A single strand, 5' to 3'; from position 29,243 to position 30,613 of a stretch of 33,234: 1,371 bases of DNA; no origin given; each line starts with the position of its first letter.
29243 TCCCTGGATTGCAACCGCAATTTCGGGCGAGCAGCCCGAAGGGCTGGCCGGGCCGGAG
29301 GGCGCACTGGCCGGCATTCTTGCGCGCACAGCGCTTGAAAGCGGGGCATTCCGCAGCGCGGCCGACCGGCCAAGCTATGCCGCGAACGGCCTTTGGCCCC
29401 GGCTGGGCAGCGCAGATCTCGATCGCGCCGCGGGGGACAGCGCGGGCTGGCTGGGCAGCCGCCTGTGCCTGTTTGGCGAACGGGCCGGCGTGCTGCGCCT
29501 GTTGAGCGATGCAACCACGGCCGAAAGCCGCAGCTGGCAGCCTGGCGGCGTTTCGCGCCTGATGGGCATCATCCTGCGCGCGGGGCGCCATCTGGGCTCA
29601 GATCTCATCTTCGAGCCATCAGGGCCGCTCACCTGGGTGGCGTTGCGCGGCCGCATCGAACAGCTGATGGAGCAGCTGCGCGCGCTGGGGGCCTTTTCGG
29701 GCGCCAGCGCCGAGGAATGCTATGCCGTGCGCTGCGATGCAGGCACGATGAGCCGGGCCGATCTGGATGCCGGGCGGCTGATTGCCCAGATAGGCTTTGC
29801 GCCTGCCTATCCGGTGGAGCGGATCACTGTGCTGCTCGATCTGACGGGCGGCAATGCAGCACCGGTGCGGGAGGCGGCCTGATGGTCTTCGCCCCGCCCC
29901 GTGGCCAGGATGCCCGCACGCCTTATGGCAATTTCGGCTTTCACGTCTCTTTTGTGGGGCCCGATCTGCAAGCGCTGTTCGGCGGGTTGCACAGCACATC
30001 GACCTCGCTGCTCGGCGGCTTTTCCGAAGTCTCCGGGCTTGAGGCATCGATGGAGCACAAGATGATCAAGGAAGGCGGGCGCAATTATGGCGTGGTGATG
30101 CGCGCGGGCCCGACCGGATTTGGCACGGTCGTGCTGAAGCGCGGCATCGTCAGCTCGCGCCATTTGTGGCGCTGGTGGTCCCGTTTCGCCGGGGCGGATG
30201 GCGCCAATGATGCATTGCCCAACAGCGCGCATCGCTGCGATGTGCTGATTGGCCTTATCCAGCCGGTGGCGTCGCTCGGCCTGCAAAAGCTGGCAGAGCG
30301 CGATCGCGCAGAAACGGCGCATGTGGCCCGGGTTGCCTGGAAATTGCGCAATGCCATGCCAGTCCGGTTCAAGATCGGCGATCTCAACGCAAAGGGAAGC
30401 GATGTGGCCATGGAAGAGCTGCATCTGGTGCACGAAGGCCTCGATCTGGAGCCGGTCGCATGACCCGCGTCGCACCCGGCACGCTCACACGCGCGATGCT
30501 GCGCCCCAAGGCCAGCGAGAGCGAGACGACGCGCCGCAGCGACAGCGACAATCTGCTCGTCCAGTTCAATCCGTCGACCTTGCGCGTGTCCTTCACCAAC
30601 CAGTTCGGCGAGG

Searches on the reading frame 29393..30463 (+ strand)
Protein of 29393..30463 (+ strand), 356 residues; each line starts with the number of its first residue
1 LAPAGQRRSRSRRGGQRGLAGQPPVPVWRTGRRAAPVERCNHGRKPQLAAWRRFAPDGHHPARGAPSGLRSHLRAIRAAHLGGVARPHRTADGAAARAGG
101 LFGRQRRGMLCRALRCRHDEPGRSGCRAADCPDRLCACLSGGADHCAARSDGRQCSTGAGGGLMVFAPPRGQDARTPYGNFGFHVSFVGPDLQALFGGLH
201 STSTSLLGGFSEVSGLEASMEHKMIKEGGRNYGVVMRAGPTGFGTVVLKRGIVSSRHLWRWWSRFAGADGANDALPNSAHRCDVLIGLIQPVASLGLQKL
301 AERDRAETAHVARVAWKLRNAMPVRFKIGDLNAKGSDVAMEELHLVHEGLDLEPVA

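Call 5: search_protein_families(library=pfam, proteins=[window:29393-30463:+], max_evalue=0.01)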
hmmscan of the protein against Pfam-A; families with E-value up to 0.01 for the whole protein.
window:29393-30463:+ (356 aa): 1 family
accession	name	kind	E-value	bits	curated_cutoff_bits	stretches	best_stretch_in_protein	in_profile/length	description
PF06841.18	Phage_T4_gp19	-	3.9e-20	72.5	28.2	1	200-350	13-133/134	T4-like virus tail tube protein gp19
